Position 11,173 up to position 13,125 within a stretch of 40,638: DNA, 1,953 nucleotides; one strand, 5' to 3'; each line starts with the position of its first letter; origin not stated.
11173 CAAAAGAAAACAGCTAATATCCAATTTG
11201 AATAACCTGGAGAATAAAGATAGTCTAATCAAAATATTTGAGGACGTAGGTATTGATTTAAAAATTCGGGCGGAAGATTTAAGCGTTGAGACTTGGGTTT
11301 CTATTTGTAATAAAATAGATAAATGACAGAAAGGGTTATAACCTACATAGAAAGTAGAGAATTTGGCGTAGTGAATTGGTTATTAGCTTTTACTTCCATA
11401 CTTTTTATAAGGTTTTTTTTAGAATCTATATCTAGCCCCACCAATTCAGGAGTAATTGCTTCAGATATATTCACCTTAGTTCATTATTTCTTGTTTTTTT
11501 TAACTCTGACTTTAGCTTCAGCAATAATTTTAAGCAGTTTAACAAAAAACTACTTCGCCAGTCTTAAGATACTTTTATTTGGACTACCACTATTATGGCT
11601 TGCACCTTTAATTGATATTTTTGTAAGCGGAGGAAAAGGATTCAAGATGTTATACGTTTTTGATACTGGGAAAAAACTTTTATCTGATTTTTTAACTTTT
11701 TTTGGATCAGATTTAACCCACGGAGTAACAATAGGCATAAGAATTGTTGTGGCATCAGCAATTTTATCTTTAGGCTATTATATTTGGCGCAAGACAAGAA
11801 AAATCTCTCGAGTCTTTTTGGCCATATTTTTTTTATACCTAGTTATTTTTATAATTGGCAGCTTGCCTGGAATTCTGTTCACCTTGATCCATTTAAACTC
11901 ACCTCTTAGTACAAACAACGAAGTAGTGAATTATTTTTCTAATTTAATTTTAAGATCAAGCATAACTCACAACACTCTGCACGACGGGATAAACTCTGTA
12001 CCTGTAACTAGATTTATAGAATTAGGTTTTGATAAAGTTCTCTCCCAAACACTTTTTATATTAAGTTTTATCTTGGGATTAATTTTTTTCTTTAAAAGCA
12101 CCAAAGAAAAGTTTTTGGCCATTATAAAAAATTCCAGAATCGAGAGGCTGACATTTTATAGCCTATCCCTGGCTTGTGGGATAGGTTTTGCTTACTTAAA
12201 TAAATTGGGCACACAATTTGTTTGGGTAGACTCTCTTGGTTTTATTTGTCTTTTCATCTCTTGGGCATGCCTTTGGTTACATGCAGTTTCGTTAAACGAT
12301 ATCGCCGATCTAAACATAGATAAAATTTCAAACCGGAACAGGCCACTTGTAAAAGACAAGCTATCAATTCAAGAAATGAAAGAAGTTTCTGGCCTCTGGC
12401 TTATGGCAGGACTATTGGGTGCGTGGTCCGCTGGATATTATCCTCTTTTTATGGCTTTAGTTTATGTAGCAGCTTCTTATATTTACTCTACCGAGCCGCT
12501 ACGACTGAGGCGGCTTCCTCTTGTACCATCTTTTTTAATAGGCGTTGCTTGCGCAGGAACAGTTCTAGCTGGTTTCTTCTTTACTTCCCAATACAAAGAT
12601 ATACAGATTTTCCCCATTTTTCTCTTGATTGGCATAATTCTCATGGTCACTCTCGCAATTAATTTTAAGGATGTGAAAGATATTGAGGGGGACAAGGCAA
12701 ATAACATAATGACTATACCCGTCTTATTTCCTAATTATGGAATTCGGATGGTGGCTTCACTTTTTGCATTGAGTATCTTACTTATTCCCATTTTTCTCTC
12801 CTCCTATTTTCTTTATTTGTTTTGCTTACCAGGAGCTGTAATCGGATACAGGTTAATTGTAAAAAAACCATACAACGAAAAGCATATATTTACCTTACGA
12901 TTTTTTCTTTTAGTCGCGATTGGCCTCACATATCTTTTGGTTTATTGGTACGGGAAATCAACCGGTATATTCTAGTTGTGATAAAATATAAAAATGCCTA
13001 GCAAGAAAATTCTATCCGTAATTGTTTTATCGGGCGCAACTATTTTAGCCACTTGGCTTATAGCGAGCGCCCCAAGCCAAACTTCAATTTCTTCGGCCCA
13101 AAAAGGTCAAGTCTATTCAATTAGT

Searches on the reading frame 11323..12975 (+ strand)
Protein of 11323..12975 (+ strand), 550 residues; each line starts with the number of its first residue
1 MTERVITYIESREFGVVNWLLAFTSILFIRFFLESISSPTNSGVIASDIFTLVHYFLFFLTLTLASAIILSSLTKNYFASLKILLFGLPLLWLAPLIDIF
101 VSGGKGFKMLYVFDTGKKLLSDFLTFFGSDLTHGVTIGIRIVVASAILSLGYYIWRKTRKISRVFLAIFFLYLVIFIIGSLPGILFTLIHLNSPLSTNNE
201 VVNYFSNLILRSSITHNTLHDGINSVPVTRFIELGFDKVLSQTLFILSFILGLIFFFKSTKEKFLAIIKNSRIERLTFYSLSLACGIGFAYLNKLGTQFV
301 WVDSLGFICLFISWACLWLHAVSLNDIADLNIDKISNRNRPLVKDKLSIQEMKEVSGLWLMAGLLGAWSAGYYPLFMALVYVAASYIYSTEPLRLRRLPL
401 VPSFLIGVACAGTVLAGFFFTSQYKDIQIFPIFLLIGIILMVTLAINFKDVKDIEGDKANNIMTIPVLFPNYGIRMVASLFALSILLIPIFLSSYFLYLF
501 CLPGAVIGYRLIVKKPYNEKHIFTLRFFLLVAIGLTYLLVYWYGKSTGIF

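Call 84: search_protein_families(library=pfam, proteins=[window:11323-12975:+], max_evalue=0.001)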
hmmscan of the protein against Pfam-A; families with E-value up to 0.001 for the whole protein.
window:11323-12975:+ (550 aa): 1 family
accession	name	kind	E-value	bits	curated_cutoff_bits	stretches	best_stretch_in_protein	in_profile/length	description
PF01040.23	UbiA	-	1.1e-28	100.7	34.2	1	301-529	16-247/250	UbiA prenyltransferase family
